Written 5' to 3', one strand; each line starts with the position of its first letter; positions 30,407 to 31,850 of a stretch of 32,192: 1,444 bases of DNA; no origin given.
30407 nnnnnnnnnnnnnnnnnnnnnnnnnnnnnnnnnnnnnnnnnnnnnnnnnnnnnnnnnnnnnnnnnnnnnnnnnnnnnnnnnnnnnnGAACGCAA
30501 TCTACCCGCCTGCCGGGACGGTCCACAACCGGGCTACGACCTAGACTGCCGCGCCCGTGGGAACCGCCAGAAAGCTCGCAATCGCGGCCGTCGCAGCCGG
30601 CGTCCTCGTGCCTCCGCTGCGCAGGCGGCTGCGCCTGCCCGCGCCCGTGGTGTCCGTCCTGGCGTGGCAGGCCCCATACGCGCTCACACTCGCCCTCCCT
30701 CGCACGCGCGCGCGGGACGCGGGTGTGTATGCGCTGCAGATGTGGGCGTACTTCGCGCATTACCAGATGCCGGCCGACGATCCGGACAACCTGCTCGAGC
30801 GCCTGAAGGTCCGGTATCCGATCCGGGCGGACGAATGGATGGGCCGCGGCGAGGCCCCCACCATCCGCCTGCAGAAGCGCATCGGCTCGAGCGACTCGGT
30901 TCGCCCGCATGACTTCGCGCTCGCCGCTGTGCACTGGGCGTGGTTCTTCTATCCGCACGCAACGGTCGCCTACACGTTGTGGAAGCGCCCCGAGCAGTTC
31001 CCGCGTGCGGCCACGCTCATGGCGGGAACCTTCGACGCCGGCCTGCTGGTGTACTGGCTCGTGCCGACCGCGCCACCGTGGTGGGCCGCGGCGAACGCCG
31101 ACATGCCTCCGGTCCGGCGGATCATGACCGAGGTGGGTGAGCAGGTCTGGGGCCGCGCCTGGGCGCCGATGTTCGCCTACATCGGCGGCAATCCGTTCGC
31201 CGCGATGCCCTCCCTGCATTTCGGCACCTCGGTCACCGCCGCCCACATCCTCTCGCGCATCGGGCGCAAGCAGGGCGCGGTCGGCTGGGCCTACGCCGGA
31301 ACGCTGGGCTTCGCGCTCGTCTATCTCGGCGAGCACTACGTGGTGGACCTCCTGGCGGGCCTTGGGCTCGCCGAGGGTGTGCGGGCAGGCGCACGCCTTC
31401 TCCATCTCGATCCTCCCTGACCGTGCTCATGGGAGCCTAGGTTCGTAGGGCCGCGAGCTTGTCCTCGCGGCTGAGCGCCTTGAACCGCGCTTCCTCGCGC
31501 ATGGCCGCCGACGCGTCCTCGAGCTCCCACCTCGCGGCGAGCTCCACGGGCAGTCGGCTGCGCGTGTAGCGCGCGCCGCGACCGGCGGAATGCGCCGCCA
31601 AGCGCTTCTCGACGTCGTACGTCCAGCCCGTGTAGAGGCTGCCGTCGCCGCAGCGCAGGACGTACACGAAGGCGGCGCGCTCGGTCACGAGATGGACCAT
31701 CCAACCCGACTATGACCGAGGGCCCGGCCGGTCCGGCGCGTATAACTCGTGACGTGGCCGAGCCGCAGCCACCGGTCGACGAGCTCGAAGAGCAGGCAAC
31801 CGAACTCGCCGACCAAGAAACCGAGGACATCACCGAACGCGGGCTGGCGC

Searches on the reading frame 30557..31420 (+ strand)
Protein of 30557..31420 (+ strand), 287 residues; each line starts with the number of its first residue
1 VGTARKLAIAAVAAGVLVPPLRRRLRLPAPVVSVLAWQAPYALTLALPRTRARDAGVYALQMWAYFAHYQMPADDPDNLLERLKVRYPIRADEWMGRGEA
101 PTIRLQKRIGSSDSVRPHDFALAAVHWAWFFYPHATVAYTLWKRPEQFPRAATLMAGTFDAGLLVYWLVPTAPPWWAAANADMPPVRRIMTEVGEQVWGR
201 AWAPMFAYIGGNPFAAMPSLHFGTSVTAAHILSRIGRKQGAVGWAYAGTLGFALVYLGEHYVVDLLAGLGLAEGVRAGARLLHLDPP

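Call 52: search_protein_families(library=pfam, proteins=[window:30557-31420:+], max_evalue=0.00001)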
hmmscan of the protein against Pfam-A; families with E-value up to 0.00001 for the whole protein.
window:30557-31420:+ (287 aa): 1 family
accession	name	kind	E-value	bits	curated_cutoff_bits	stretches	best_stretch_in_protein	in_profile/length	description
PF14378.12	PAP2_3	-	9e-25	88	27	1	127-272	38-184/190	PAP2 superfamily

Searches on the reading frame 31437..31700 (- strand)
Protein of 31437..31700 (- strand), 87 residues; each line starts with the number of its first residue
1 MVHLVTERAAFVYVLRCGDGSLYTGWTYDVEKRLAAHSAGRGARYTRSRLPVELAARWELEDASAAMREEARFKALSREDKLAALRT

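Call 52: search_protein_families(library=pfam, proteins=[window:31437-31700:-], max_evalue=0.00001)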
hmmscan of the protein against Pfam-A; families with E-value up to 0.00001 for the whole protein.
window:31437-31700:- (87 aa): 1 family
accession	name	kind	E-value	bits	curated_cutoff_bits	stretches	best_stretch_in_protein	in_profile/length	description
PF01541.30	GIY-YIG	-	3.3e-10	40.6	22.6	1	11-79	3-74/78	GIY-YIG catalytic domain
